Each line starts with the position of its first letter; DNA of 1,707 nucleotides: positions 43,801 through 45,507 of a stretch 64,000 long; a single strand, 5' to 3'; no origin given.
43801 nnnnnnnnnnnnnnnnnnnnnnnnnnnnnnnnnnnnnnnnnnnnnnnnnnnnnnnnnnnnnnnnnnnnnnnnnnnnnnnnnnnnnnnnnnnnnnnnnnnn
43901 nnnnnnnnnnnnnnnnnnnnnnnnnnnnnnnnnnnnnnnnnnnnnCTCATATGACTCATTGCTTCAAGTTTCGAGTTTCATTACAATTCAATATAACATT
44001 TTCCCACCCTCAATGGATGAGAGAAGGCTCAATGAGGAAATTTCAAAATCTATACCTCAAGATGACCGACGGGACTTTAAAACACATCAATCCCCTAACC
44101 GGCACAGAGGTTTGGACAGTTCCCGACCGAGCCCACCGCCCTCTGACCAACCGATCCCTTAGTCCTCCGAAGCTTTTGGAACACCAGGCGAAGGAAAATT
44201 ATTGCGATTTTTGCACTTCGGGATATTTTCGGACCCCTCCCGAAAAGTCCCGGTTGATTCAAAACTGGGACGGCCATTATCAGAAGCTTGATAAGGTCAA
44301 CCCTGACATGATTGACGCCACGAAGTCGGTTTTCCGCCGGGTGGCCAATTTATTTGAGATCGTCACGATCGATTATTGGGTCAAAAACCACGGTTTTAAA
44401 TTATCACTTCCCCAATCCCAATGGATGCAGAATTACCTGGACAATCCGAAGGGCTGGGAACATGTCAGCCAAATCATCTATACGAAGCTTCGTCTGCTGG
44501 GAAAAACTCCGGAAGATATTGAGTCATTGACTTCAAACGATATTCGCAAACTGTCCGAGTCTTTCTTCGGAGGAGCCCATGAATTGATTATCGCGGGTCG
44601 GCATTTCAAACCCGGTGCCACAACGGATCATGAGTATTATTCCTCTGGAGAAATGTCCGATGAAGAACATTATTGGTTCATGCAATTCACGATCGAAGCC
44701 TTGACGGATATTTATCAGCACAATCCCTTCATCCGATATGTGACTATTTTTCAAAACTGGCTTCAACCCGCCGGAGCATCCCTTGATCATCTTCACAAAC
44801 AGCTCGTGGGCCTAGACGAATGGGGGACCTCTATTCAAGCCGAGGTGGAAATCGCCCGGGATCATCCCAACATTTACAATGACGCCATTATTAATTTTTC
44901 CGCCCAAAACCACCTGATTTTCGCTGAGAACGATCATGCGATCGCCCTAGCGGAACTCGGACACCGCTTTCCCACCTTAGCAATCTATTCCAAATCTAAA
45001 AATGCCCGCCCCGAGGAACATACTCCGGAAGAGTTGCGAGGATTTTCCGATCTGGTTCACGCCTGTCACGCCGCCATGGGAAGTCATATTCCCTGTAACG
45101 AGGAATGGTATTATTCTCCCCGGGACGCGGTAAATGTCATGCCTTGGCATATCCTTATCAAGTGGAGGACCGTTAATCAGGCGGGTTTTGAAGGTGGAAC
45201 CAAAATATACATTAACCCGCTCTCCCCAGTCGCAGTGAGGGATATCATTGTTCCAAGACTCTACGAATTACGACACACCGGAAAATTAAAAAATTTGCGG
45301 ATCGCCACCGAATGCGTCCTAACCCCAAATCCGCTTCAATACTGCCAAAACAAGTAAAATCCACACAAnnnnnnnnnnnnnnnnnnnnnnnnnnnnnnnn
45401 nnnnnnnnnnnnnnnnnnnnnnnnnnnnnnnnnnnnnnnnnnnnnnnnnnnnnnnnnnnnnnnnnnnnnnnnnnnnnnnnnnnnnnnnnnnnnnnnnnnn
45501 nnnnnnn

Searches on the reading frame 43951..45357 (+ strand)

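Call 49: search_protein_families(library=pfam, proteins=[window:43951-45357:+], max_evalue=0.01)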
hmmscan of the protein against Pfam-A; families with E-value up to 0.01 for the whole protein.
window:43951-45357:+ (468 aa): 2 families
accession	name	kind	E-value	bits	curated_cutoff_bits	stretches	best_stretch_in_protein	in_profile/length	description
PF16268.10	DUF4921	-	1.1e-177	591.7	28.5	1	38-464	1-425/425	Domain of unknown function (DUF4921)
PF16285.10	DUF4931_N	-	0.0092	16.5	24.1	0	236-290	70-123/124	Domain of unknown function (DUF4931) N-terminal domain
